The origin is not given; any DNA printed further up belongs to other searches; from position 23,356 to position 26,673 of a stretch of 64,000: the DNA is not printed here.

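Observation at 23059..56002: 33-kb unidirectional array of nine hdrA-like genes interleaved with eight mvhD genes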

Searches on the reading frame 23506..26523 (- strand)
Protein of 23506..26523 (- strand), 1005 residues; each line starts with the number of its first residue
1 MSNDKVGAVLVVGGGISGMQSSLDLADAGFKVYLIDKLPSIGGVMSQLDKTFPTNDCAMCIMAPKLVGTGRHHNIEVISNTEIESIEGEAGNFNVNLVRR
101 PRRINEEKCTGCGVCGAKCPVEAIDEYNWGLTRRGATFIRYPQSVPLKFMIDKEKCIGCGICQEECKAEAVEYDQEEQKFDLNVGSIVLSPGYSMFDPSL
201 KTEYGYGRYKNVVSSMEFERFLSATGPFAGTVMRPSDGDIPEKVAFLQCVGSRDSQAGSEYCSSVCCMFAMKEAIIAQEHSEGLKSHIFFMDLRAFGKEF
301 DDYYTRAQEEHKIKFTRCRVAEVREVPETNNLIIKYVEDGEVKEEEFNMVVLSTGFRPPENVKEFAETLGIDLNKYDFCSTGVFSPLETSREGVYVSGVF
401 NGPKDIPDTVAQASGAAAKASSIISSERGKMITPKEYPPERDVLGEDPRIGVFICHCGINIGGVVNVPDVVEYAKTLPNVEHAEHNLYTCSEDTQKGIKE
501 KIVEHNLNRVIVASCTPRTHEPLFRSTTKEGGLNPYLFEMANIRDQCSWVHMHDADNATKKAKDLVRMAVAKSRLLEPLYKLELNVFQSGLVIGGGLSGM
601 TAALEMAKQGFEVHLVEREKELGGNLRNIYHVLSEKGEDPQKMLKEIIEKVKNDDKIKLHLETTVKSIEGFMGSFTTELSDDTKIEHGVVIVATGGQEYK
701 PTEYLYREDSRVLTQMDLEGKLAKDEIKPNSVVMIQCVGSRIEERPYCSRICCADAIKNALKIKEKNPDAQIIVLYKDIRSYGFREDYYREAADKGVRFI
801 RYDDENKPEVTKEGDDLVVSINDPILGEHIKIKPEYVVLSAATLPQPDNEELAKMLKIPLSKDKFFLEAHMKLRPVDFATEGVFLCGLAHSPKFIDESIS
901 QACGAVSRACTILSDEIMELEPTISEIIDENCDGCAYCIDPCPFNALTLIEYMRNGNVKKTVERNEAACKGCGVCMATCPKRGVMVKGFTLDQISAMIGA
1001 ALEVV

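Call 7: search_protein_families(library=pfam, proteins=[window:23506-26523:-], max_evalue=0.001)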
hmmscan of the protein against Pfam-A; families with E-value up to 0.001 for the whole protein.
window:23506-26523:- (1005 aa): 26 families (the best 25 are shown)
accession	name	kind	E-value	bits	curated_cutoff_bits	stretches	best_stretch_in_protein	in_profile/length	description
PF07992.20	Pyr_redox_2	-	2.6e-26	93.2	26.1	2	591-701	4-114/291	Pyridine nucleotide-disulphide oxidoreductase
PF00037.32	Fer4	-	2.8e-19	68.5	21.1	2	104-125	3-24/24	4Fe-4S binding domain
PF13450.12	NAD_binding_8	-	9.3e-17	61.5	21.9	2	592-628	1-37/68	NAD(P)-binding Rossmann-like domain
PF12831.13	FAD_oxidored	-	2.2e-16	60.6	27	2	591-653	3-70/416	FAD dependent oxidoreductase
PF13738.12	Pyr_redox_3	-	5e-15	56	30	1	588-697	165-268/305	Pyridine nucleotide-disulphide oxidoreductase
PF12838.12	Fer4_7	-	4.4e-14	53.1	27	1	931-981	1-50/52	4Fe-4S dicluster domain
PF00890.30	FAD_binding_2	-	1.2e-13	51.5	20.4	2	591-626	3-38/414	FAD binding domain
PF01266.30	DAO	-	5.4e-13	49.6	27.9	1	591-624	3-37/353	FAD dependent oxidoreductase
PF03486.20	HI0933_like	-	7.5e-12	45.6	50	1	591-625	4-38/244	HI0933-like protein Rossmann domain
PF14697.11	Fer4_21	-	8.1e-12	45.5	35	2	895-948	3-58/59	4Fe-4S dicluster domain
PF12797.12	Fer4_2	-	1e-11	44.4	24.5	1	148-168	2-22/22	4Fe-4S binding domain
PF25160.1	LdpA_Fe-S-bd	-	6.2e-10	39.1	27.6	1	103-128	22-47/49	LdpA Fe-S cluster-binding domain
PF00070.33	Pyr_redox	-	1.5e-09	38.6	22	0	591-670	3-68/82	Pyridine nucleotide-disulphide oxidoreductase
PF01134.28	GIDA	-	3e-09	36.9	22.1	0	592-619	4-31/391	Glucose inhibited division protein A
PF12837.12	Fer4_6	-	3.3e-09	36.7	25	0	962-981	2-21/24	4Fe-4S binding domain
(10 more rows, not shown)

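Call 12: search_solved_structures(query=window:23506-26523:-, show_alignments=2)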
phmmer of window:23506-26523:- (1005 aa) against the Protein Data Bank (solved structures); distinct sequences matched with E-value up to 0.001: 39.
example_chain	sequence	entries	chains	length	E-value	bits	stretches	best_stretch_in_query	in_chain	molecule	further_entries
5odc_A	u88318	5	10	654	1.7e-209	701.2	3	9-372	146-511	Heterodisulfide reductase, subunit A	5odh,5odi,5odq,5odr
8rvu_a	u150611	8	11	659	2.4e-195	654.4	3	9-372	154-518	H(2):CoB-CoM heterodisulfide,ferredoxin reductase subunit A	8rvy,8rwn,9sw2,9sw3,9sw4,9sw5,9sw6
8rvv_A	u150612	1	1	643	1.9e-194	651.4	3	9-372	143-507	H(2):CoB-CoM heterodisulfide,ferredoxin reductase subunit A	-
9sfi_A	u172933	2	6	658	2.4e-178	598.1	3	8-338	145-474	CoB--CoM heterodisulfide reductase iron-sulfur subunit A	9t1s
7bkb_A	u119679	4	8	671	1.4e-175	589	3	9-334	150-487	CoB--CoM heterodisulfide reductase iron-sulfur subunit A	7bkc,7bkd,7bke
6tjr_A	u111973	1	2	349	3.7e-48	167.2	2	183-423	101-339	Fumarate reductase/succinate dehydrogenase flavoprotein domain protein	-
5t5i_F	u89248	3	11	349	2.1e-17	65.4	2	100-171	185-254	Tungsten formylmethanofuran dehydrogenase subunit fwdF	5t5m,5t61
9sw6_H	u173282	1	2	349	1.5e-16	62.5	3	103-171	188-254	Tungsten formylmethanofuran dehydrogenase, subunit F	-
7bkb_K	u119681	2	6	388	2.8e-11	45.1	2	103-171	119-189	Formylmethanofuran dehydrogenase, subunit F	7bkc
9sfi_T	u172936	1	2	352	1.1e-10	43.2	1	927-993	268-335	4Fe-4S ferredoxin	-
9sw6_G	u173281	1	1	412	2.7e-06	28.6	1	927-989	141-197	Polyferredoxin protein MvhB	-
7bkb_L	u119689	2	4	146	6.3e-06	27.4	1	102-173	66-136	Formylmethanofuran dehydrogenase, subunit G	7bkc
5uwy_A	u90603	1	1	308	1.1e-05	26.7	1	586-697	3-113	Thioredoxin reductase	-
8e9g_I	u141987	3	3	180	1.5e-05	26.1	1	106-187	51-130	NADH-quinone oxidoreductase subunit I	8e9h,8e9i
7p62_I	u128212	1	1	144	2.3e-05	25.6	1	101-177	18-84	NADH-quinone oxidoreductase subunit I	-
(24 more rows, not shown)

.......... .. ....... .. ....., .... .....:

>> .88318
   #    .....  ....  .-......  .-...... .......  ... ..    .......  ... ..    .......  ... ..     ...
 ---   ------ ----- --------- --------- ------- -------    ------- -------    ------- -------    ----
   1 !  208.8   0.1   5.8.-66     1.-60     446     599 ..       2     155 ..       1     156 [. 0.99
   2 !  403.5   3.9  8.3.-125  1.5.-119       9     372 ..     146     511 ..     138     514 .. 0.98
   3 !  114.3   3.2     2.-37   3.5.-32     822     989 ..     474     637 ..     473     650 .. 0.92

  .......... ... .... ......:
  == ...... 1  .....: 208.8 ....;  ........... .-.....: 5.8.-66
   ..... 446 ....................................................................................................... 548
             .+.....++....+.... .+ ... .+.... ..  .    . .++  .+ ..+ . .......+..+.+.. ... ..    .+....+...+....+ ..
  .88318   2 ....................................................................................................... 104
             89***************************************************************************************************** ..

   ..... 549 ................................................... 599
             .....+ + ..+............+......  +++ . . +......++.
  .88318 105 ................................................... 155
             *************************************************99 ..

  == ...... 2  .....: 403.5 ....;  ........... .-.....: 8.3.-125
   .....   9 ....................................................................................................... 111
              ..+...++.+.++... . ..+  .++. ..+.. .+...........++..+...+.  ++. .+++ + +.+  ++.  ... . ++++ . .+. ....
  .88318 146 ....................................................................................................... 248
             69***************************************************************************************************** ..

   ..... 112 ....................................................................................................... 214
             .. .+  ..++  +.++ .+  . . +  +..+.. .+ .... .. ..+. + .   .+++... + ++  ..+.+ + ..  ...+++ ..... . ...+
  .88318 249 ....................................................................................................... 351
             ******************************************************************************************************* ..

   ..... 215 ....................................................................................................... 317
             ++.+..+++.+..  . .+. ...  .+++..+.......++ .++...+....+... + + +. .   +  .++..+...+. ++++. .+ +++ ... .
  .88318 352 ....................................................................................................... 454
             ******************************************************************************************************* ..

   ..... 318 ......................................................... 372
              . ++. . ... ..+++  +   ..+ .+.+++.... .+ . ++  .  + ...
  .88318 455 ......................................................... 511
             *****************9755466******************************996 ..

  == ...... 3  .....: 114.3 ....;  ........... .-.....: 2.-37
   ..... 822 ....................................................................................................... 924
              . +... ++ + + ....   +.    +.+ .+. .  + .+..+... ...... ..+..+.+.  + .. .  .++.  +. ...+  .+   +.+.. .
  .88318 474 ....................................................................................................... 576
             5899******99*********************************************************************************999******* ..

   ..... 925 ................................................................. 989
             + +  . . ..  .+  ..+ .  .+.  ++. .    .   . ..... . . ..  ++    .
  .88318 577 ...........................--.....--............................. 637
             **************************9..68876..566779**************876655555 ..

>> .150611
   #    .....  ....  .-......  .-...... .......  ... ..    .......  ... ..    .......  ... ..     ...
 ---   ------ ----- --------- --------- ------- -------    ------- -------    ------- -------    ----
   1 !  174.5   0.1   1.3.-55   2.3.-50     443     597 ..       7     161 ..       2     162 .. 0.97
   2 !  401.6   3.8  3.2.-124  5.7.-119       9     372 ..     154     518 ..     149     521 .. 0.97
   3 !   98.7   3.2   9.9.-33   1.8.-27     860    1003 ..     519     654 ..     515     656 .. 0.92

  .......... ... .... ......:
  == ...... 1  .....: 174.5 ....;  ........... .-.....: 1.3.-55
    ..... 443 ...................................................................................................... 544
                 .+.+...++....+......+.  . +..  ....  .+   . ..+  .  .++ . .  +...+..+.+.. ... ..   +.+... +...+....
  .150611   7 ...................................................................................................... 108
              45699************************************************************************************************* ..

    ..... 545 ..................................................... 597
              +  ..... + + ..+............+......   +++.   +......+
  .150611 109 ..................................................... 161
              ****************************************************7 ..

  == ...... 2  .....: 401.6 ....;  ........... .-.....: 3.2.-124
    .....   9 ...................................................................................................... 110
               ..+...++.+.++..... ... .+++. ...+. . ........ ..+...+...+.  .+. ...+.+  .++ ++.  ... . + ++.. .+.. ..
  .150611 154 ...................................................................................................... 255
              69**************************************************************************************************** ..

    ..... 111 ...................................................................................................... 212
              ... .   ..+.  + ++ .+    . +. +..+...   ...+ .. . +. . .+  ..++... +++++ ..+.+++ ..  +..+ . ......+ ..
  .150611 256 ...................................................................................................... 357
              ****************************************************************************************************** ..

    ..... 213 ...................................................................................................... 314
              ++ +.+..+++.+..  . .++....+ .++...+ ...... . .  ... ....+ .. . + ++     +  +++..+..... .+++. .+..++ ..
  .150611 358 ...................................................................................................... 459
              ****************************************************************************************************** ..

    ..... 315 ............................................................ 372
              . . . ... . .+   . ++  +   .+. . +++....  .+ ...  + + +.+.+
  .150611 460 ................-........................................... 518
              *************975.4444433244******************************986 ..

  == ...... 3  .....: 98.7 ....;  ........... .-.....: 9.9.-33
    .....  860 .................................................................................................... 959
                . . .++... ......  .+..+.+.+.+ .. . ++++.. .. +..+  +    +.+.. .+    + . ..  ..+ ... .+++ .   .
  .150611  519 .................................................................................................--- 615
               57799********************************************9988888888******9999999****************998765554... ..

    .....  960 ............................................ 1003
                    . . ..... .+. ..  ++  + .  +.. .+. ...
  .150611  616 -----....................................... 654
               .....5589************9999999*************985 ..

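Call 18: find_encoding_contigs(protein=window:23506-26523:-, flank=10000, max_places=6)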
Protein window:23506-26523:- (1005 aa): no gene with exactly this product is on record in the collection.
